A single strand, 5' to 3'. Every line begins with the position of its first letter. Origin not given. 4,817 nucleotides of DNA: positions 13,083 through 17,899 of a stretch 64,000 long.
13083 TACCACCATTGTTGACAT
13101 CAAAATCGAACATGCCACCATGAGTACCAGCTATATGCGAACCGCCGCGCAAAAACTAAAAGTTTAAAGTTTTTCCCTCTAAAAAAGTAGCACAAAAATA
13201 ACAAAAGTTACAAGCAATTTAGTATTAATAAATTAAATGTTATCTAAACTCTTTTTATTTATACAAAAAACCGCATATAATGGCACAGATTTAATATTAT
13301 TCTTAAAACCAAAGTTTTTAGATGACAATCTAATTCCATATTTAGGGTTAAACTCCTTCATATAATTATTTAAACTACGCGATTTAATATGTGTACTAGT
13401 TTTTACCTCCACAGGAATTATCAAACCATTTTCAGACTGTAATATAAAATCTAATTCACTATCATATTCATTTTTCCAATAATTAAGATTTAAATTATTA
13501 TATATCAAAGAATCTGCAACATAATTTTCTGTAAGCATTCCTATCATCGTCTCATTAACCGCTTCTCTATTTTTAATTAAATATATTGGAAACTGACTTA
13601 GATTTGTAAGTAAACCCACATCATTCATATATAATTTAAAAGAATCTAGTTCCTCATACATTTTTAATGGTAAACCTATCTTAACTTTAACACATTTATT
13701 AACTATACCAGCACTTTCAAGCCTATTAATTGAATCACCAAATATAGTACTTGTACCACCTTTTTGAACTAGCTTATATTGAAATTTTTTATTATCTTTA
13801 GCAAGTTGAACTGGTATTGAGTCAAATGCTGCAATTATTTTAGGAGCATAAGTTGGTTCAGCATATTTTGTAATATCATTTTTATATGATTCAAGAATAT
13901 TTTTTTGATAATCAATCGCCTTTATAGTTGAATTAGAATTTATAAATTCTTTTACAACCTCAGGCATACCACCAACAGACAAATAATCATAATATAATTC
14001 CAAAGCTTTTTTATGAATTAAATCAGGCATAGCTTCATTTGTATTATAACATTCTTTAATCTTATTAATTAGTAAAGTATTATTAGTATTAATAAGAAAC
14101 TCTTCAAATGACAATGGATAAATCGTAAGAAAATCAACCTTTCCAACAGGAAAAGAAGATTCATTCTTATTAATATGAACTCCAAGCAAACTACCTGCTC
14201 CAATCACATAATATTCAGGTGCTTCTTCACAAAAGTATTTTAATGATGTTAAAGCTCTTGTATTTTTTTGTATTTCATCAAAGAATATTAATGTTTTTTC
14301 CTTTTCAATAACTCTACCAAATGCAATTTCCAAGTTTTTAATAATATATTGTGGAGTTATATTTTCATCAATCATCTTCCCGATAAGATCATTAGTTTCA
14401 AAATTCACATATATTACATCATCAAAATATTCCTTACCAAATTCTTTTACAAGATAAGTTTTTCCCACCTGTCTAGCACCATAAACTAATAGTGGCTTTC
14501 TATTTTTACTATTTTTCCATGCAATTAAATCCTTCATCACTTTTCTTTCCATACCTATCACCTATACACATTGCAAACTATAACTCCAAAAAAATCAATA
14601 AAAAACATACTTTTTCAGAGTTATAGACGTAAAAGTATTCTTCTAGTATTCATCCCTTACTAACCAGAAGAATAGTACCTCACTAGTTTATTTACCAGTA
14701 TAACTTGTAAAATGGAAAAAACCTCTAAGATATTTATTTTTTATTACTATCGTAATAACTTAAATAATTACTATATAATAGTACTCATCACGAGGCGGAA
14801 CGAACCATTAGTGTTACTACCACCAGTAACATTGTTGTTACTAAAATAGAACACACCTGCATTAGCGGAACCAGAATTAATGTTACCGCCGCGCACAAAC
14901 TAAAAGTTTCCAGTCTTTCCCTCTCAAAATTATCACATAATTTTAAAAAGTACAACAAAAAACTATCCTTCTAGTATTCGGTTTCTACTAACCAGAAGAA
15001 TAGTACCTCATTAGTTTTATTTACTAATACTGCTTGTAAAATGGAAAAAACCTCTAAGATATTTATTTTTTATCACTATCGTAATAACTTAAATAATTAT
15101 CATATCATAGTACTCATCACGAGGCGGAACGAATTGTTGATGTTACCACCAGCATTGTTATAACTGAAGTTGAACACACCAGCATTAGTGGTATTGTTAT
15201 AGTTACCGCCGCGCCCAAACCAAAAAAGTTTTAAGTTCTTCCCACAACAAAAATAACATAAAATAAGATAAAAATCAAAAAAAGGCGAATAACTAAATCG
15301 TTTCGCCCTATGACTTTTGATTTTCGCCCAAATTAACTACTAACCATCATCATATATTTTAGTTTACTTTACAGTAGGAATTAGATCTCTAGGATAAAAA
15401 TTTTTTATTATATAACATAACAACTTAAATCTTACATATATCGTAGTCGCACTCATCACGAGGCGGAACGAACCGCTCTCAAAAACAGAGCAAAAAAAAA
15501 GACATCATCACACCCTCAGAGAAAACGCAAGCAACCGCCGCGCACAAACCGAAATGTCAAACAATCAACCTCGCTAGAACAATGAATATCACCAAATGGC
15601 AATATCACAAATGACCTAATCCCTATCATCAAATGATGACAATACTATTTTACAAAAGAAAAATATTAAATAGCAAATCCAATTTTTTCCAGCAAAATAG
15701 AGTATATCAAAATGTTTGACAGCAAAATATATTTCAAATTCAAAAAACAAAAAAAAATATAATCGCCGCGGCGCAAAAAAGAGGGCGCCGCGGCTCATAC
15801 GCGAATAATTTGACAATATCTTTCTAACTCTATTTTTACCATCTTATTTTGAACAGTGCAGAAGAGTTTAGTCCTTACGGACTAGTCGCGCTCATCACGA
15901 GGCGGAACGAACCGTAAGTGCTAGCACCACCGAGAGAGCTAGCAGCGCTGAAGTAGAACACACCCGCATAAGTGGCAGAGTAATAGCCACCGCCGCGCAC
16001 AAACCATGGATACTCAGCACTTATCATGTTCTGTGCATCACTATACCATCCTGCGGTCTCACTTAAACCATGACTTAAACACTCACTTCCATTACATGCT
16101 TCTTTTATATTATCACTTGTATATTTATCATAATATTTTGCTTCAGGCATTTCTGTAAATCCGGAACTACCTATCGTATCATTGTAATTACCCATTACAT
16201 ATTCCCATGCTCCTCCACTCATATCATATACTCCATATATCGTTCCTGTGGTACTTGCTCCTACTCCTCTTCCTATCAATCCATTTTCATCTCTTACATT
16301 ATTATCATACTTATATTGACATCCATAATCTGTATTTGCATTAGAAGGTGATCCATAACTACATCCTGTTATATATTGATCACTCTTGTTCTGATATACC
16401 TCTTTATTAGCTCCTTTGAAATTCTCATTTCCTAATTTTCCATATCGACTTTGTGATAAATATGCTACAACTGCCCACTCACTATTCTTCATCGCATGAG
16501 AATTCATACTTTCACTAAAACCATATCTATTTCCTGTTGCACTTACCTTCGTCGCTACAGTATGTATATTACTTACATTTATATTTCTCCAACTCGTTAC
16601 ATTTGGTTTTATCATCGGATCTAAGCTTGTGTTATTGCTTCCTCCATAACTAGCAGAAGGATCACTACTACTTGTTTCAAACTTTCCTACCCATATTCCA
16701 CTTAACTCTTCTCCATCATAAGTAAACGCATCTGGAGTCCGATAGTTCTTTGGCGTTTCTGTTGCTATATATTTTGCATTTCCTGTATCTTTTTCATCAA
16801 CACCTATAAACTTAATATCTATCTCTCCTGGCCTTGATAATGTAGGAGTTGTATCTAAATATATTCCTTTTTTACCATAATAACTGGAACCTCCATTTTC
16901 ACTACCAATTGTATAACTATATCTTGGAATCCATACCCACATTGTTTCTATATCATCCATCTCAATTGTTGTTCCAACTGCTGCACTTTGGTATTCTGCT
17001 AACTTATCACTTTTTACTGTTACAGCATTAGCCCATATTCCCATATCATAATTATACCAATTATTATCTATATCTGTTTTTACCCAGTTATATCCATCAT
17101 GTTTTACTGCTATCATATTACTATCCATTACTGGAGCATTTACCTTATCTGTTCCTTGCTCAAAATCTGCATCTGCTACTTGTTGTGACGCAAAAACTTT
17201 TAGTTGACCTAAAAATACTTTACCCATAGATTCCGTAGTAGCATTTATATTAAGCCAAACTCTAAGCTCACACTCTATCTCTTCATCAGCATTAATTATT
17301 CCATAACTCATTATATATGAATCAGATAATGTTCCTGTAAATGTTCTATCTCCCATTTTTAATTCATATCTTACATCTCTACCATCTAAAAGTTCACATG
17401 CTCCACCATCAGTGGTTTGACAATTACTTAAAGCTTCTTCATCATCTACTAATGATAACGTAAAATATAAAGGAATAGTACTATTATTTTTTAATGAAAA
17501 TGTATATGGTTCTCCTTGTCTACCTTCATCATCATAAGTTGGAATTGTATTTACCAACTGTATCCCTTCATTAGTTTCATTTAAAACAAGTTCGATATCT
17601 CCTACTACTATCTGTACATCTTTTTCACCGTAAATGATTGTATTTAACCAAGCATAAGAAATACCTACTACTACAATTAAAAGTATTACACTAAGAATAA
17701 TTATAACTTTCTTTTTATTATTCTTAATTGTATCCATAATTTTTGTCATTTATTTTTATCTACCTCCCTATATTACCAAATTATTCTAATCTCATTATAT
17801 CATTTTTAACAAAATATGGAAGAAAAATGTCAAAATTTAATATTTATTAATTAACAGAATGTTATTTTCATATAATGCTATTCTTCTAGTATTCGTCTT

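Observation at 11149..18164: Complete DGR with a clean adenine-mutagenesis signature (15 of 15 TR/VR differences at TR adenines)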

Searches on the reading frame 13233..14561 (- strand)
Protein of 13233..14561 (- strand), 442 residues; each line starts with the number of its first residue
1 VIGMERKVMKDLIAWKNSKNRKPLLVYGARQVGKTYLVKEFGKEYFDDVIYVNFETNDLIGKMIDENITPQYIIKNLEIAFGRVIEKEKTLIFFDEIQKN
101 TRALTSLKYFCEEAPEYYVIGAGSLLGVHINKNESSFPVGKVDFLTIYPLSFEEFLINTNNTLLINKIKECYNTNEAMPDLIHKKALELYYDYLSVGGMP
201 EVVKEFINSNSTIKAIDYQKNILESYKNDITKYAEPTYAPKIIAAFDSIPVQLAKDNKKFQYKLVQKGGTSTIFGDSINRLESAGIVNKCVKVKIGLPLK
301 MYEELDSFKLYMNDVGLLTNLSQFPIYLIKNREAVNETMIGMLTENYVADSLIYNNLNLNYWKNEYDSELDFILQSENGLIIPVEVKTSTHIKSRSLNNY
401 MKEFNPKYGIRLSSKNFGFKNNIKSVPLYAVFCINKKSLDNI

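Call 8: search_protein_families(library=pfam, proteins=[window:13233-14561:-], max_evalue=0.01)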
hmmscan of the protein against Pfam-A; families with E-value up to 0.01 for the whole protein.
window:13233-14561:- (442 aa): 5 families
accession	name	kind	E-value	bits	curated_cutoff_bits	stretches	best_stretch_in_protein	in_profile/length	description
PF13173.12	AAA_14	-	2.8e-27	95.7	27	1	21-156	2-129/129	AAA domain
PF13635.12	DUF4143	-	9.1e-23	81.2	28.1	1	228-389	2-160/160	Domain of unknown function (DUF4143)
PF01637.24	ATPase_2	-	1.7e-05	25.2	33.2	1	9-66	8-68/225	ATPase domain predominantly from Archaea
PF00004.35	AAA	-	0.00081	20.3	21.2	1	24-100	1-69/131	ATPase family associated with various cellular activities (AAA)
PF13191.12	AAA_16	-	0.0032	18.4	32.6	0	22-54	25-60/167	AAA ATPase domain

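Call 55: search_protein_families(library=ncbifam, proteins=[window:13233-14561:-], max_evalue=0.01)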
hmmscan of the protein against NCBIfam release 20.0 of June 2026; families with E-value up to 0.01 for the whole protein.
window:13233-14561:- (442 aa): 1 family
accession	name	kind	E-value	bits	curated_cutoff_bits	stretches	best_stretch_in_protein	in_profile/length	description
NF003233.0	PRK04195.2-3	equivalog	0.0011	17.9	471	1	10-54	27-70/504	replication factor C large subunit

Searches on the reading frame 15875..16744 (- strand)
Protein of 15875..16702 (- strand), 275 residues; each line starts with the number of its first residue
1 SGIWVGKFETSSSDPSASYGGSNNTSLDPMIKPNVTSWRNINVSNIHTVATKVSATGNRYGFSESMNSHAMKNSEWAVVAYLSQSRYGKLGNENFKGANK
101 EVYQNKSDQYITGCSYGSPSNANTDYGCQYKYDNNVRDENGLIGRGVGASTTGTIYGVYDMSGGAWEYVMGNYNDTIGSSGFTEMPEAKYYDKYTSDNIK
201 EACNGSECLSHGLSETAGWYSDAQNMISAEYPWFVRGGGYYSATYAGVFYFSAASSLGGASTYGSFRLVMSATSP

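Call 72: search_protein_families(library=pfam, proteins=[window:15875-16702:-], max_evalue=10)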
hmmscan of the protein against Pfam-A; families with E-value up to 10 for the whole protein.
window:15875-16702:- (275 aa): 1 family
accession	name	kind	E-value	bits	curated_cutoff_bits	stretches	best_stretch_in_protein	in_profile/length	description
PF03781.23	FGE-sulfatase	-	0.0025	18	23.3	1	123-205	142-219/255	Sulfatase-modifying factor enzyme 1-like domain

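Call 105: predict_structure(alignment_id=A4)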
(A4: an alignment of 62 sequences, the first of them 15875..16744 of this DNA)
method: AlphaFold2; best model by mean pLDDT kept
length: 289 residues; sequences in the alignment: 62
mean_pLDDT: 34.9   pTM: 0.23
mean pLDDT of the five models: 34.9, 34.2, 33.8, 30.2, 29.9
residues with pLDDT >= 90: 0; 70-90: 0; 50-70: 0; < 50: 289
segments of 3 or more residues with pLDDT < 50: 1-289
pLDDT, mean of each block of 10 residues (from residue 1): 27 33 37 40 29 34 41 36 40 37 32 30 31 33 31 36 27 30 32 33 34 45 36 38 41 39 39 37 35
secondary structure, 60 per line:
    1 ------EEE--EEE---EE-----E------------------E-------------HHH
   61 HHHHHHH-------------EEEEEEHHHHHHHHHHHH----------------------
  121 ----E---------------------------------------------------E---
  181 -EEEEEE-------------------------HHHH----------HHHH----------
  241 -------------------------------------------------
elements in order: E7-9 E12-14 H58-67 E81-86 H87-98 E182-187 H213-216 H227-230

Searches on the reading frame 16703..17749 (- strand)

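Call 72: search_protein_families(library=pfam, proteins=[window:16703-17749:-], max_evalue=10)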
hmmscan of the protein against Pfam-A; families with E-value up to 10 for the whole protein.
window:16703-17749:- (349 aa): 3 families
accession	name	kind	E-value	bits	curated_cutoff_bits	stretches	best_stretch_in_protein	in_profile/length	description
PF20245.3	DUF6600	-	0.11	13.1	27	1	216-280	14-80/102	Family of unknown function (DUF6600)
PF12654.12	DUF3786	-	0.14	12.2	27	1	117-171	108-158/176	Domain of unknown function (DUF3786)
PF05739.25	SNARE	-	0.19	12.2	26.8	1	3-28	26-51/53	SNARE domain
